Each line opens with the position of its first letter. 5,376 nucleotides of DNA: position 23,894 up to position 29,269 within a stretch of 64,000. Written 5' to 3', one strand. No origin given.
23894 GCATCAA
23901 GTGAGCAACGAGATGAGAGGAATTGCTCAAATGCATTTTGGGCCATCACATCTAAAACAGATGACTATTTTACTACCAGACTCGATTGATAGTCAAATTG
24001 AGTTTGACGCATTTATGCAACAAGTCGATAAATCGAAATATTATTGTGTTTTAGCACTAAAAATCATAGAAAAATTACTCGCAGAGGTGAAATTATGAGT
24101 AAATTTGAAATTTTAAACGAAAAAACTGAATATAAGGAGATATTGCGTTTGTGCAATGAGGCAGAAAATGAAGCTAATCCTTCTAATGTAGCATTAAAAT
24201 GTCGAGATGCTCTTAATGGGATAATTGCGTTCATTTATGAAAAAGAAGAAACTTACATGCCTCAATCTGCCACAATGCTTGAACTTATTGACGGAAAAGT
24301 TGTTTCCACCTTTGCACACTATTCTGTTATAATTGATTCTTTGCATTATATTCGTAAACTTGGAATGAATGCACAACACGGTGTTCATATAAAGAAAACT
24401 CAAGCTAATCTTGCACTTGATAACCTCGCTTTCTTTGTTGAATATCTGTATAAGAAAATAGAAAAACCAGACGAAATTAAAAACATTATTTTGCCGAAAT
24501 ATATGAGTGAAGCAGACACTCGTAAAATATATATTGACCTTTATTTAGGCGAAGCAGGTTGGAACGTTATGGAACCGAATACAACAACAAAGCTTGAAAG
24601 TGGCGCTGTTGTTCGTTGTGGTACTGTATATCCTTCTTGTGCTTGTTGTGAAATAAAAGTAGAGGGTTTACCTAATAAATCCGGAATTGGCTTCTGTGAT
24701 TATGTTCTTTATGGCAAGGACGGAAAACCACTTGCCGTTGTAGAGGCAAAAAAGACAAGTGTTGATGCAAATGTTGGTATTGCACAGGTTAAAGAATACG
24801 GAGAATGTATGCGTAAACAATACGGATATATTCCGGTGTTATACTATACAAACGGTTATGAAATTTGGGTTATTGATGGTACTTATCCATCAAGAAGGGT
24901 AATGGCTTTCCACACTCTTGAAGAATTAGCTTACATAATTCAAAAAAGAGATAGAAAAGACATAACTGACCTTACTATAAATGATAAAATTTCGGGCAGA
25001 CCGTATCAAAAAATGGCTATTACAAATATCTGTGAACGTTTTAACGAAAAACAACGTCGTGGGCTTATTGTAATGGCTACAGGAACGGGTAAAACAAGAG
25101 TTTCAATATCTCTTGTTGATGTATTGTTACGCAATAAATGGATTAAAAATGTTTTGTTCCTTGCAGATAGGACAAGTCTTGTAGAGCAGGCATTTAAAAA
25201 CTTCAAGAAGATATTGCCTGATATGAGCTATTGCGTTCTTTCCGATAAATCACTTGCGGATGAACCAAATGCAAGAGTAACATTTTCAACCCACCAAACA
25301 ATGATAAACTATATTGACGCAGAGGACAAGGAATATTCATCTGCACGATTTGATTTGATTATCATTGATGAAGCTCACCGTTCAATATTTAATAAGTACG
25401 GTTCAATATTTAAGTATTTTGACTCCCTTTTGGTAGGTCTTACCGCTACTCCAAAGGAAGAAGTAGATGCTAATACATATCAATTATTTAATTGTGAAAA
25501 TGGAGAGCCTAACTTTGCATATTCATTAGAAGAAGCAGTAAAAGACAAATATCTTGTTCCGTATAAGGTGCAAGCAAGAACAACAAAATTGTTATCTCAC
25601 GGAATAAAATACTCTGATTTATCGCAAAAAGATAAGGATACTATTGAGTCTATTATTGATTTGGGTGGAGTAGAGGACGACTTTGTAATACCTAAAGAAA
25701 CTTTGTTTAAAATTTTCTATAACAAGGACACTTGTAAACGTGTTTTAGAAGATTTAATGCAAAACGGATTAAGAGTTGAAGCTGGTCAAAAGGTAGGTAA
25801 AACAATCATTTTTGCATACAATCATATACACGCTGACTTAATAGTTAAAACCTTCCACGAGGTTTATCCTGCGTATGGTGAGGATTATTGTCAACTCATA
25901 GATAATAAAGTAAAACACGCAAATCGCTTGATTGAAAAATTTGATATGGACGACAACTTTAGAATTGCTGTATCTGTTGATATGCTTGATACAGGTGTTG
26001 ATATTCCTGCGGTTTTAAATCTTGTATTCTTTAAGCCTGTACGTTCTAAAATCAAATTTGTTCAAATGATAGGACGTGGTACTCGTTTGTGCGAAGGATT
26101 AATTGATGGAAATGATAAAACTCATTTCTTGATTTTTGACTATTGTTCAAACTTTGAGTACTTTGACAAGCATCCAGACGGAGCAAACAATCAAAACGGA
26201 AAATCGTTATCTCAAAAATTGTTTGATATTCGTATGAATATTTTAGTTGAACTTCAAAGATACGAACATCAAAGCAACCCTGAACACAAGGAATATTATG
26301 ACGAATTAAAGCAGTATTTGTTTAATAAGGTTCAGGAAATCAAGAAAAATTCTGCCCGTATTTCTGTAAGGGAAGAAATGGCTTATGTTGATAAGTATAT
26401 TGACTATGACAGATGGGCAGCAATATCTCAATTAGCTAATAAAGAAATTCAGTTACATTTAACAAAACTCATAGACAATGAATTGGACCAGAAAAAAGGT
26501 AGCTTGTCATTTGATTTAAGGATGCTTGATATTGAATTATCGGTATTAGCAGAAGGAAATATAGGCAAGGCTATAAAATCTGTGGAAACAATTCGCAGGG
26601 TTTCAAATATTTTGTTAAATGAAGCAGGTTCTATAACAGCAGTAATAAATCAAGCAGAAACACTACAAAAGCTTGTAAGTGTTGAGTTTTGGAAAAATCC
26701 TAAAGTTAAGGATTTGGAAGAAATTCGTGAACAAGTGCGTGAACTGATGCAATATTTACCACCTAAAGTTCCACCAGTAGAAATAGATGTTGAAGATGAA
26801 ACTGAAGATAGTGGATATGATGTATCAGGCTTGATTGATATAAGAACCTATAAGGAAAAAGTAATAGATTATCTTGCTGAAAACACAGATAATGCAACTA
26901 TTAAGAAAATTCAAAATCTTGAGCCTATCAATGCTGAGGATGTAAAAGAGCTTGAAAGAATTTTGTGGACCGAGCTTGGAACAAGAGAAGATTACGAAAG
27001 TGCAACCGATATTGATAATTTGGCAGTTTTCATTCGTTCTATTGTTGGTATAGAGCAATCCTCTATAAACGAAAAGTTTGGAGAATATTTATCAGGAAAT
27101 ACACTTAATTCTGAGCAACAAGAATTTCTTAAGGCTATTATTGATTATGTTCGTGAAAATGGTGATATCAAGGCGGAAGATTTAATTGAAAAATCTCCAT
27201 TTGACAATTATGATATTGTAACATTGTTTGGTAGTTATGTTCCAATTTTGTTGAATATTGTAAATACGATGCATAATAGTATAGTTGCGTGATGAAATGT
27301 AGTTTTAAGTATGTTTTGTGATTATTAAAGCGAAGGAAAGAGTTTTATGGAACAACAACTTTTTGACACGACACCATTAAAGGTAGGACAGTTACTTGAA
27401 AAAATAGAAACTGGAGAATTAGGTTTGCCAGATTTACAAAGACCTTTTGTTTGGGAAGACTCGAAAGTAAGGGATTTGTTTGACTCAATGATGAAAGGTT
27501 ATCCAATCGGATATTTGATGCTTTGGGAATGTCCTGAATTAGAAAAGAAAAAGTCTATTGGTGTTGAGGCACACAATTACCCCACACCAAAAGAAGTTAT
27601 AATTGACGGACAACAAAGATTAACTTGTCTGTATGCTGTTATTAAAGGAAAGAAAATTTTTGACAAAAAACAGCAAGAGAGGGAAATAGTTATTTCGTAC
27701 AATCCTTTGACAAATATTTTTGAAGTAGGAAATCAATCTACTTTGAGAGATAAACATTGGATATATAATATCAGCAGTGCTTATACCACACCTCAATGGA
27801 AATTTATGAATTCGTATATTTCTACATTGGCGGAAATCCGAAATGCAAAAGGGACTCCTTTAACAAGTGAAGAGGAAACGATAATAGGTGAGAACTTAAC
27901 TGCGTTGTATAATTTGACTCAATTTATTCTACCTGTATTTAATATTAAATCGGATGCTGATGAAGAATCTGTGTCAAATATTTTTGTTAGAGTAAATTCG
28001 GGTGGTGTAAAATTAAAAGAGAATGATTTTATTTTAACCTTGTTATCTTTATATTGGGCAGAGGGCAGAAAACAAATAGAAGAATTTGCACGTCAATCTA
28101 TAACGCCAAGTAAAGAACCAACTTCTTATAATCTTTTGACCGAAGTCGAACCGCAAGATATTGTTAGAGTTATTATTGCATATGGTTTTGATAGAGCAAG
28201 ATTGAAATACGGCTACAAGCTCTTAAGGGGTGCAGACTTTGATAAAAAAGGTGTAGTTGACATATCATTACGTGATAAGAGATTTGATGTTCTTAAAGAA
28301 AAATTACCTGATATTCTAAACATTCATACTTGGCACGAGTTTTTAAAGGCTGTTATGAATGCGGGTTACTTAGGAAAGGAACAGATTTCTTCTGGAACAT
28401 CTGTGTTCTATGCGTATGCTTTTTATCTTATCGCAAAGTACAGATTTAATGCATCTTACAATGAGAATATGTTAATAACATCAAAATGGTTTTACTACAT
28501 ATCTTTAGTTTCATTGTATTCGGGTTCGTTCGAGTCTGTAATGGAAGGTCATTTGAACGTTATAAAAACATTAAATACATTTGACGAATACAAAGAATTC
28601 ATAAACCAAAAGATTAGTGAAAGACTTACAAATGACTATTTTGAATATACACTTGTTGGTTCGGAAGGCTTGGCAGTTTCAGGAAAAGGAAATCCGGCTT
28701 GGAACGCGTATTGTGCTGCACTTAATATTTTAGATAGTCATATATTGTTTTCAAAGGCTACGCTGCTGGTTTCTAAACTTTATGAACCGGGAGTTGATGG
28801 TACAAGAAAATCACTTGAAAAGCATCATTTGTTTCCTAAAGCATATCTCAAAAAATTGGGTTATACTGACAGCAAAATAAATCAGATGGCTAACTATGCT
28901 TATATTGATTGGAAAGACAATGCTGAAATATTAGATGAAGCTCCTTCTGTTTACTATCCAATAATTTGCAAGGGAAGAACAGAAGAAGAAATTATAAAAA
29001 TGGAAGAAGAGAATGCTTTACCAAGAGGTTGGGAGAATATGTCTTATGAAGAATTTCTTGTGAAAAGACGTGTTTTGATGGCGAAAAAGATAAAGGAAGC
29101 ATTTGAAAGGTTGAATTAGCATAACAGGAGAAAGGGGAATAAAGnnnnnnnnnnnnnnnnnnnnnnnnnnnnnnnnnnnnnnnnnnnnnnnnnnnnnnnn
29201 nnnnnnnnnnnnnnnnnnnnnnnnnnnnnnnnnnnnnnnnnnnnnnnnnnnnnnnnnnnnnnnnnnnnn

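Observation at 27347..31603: Three-gene membrane module of unknown function co-transcribed with GmrSD-like and Type I R-M genes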

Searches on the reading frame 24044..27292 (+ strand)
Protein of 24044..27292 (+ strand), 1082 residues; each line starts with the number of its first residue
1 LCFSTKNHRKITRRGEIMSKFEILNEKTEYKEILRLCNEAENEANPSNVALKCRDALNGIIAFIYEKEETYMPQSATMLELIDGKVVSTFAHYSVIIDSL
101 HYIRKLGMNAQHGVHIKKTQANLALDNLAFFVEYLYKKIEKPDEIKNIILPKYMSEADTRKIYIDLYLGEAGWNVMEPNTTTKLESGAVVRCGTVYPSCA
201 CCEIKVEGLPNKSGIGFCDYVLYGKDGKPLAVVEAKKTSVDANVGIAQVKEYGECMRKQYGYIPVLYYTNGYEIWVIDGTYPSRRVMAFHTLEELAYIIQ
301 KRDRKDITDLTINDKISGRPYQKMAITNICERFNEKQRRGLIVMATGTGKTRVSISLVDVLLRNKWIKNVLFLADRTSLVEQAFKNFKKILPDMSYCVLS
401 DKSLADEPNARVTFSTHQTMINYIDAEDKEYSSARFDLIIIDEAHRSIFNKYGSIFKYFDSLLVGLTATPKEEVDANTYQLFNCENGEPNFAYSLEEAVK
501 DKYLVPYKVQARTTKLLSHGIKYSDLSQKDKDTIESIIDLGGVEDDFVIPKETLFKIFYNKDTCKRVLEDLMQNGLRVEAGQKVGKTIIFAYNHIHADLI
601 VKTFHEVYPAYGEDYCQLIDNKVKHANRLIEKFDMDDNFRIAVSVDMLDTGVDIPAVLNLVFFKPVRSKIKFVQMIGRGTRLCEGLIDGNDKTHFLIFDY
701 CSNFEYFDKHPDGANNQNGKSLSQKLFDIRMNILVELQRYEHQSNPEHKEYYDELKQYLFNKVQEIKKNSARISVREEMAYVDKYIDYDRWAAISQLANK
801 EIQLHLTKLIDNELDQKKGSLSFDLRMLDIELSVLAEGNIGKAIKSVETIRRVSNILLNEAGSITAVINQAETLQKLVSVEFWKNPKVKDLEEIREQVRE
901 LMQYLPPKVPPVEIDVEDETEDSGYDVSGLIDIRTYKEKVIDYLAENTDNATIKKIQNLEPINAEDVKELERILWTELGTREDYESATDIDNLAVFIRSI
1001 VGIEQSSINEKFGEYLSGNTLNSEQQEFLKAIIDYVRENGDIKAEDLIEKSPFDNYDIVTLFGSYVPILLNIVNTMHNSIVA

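Call 3: search_protein_families(library=pfam, proteins=[window:24044-27292:+], max_evalue=0.01)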
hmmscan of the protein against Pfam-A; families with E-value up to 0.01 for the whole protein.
window:24044-27292:+ (1082 aa): 9 families
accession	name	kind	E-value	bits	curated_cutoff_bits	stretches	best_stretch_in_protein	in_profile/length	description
PF04851.21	ResIII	-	1.7e-43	148.8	22.5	1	316-471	2-163/164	Type III restriction enzyme, res subunit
PF18766.7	SWI2_SNF2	-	4.2e-22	79.3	26.7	1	321-517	1-198/221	SWI2/SNF2 ATPase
PF08463.15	EcoEI_R_C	-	1.1e-17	65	24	1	935-1074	2-156/163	EcoEI R protein C-terminal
PF00270.35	DEAD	-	2.7e-14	53.7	26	1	319-475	1-165/167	DEAD/DEAH box helicase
PF04313.20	HSDR_N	-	2.2e-11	44.4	25.1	1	217-282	127-195/198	Type I restriction enzyme R protein N terminus (HSDR_N)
PF00271.37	Helicase_C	-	3.8e-08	34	23.5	1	580-681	11-108/110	Helicase conserved C-terminal domain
PF00176.29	SNF2-rel_dom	-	2.7e-05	23.8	24.9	1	321-446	1-136/290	SNF2-related domain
PF13588.12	HSDR_N_2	-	6.7e-05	23.4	25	1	215-286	36-103/110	Type I restriction enzyme R protein N terminus (HSDR_N)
PF05127.21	NAT10_TcmA_helicase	-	0.0029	17.9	22.7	1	345-444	5-98/176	RNA cytidine acetyltransferase NAT10/TcmA, helicase domain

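Call 4: search_protein_families(library=padloc, proteins=[window:24044-27292:+], max_evalue=0.1)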
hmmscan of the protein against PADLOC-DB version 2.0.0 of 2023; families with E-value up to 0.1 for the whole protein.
window:24044-27292:+ (1082 aa): 21 families
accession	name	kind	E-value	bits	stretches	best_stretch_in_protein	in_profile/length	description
PDLC03047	REase_I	-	1.5e-144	481.2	1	155-1063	198-1084/1107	Type I restriction enzyme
PDLC03042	REase_I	-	3.4e-44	148.6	2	283-701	407-845/1170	Type I restriction enzyme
PDLC03049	REase_I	-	5.1e-43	145.2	1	154-766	9-605/807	Type I restriction enzyme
PDLC02707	PbeA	-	6.1e-31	105.7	1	300-701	235-630/672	PbeA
PDLC03658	mREase_IV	-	1.3e-23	80.7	2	335-528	240-425/953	Type IV methyl-directed restriction enzyme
PDLC02704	PbeA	-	3.3e-20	70.2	1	304-684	241-633/682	PbeA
PDLC03659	mREase_IV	-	3.5e-17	59.6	2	320-507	221-406/945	Type IV methyl-directed restriction enzyme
PDLC03048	REase_I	-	7.4e-17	58.7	1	319-523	242-463/976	Type I restriction enzyme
PDLC02703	PbeA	-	5.8e-15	52.9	1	336-681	260-598/626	PbeA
PDLC02706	PbeA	-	5.5e-14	49.7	1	318-681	270-658/722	PbeA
PDLC03597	REase_MTase_IIG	-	9.5e-14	47.9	2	313-403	163-255/1646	Type IIG restriction enzyme-methyltransferase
PDLC03051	REase_MTase_I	-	2.2e-11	39.7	2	635-685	553-603/1591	Type I restriction enzyme-methyltransferase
PDLC03045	REase_I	-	7.6e-08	28.7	1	322-457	262-408/995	Type I restriction enzyme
PDLC01439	typeIV_DinG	-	8.3e-05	19.4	1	313-386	12-78/575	CAS-IV-A; associated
PDLC01765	Cas3c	-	0.0014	15.6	1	326-409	171-251/612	-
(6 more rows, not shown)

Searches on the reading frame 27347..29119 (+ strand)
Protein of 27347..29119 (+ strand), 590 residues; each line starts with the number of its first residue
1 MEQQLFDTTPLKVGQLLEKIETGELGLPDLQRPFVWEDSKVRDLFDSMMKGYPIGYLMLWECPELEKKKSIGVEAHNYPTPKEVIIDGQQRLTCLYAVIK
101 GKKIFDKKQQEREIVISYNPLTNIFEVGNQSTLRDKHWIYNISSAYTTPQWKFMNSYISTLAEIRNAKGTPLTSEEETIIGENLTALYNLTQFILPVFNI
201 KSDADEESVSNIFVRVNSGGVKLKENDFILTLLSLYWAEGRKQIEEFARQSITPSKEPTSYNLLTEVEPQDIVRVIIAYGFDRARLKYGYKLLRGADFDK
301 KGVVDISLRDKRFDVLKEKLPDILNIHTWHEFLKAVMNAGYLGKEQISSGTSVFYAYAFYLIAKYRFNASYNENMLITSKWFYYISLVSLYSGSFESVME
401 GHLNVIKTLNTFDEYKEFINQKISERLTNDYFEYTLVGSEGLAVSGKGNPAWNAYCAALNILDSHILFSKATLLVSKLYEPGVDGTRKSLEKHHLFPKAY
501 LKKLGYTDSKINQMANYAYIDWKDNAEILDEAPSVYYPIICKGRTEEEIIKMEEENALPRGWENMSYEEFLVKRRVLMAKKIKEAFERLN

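Call 3: search_protein_families(library=pfam, proteins=[window:27347-29119:+], max_evalue=0.01)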
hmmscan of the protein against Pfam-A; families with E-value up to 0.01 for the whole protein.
window:27347-29119:+ (590 aa): 1 family
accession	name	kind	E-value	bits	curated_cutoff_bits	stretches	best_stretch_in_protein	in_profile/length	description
PF03235.19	GmrSD_N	-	1.3e-32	114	33.2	1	13-232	1-197/199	GmrSD restriction endonuclease, N-terminal domain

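Call 4: search_protein_families(library=padloc, proteins=[window:27347-29119:+], max_evalue=0.1)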
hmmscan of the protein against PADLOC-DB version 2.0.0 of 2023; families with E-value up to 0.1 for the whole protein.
window:27347-29119:+ (590 aa): 15 families
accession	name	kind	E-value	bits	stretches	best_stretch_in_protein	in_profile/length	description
PDLC04151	HEC-05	-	7e-40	135.3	2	9-249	24-292/600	-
PDLC04709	PDC-M55C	-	5e-27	92.8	1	13-232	17-237/554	-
PDLC04150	HEC-05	-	4.4e-22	76.7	1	9-246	6-275/583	-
PDLC04153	HEC-05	-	2.9e-18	63.4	2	11-109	7-122/621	-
PDLC04152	HEC-05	-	9.7e-16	55.4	2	84-439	110-438/566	-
PDLC03877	NsnA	-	1.9e-12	45.1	1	7-225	47-192/385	-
PDLC04027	PD-T4-2_A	-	2.6e-07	28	2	28-97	56-110/363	-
PDLC02792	SspE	-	3.4e-07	27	1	3-52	3-51/771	SspE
PDLC02791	SspE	-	5.3e-06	22.9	1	5-99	2-105/775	SspE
PDLC04157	HEC-06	-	1.3e-05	22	1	16-111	14-102/558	-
PDLC02686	Orf5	-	0.00016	18.3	1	25-99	21-93/566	Orf5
PDLC04155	HEC-06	-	0.0002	18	1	8-97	7-85/562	-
PDLC02695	Orf5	-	0.001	15.5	0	9-48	6-43/601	Orf5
PDLC02690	Orf5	-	0.0026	14.7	1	27-99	12-76/531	Orf5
PDLC02700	Orf5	-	0.0079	13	1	22-118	9-101/555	Orf5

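Call 5: search_protein_families(library=ncbifam, proteins=[window:27347-29119:+], max_evalue=0.1)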
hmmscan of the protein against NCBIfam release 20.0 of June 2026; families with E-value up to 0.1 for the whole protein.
window:27347-29119:+ (590 aa): 3 families
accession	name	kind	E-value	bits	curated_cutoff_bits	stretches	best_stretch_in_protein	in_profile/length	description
TIGR01510.1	coaD_prev_kdtB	equivalog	0.028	14.4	103.3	1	389-416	2-30/155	pantetheine-phosphate adenylyltransferase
NF047366.1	TscT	equivalog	0.037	14.4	100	0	312-331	11-30/100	type II toxin-antitoxin system toxin TscT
NF008732.0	PRK11753.1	equivalog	0.078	12.4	266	0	74-119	24-69/214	cAMP-activated global transcriptional regulator CRP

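Call 6: search_protein_families(library=phrogs, proteins=[window:27347-29119:+], max_evalue=0.1)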
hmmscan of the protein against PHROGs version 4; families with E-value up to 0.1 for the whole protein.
window:27347-29119:+ (590 aa): 3 families
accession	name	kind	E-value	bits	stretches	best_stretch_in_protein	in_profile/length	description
phrog_17051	-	unknown function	4.7e-20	72.9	1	8-249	4-279/584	-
phrog_2598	-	unknown function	2.8e-17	63.8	1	6-227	27-173/352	-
phrog_1583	-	unknown function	3.1e-14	53.5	1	23-227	34-167/417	-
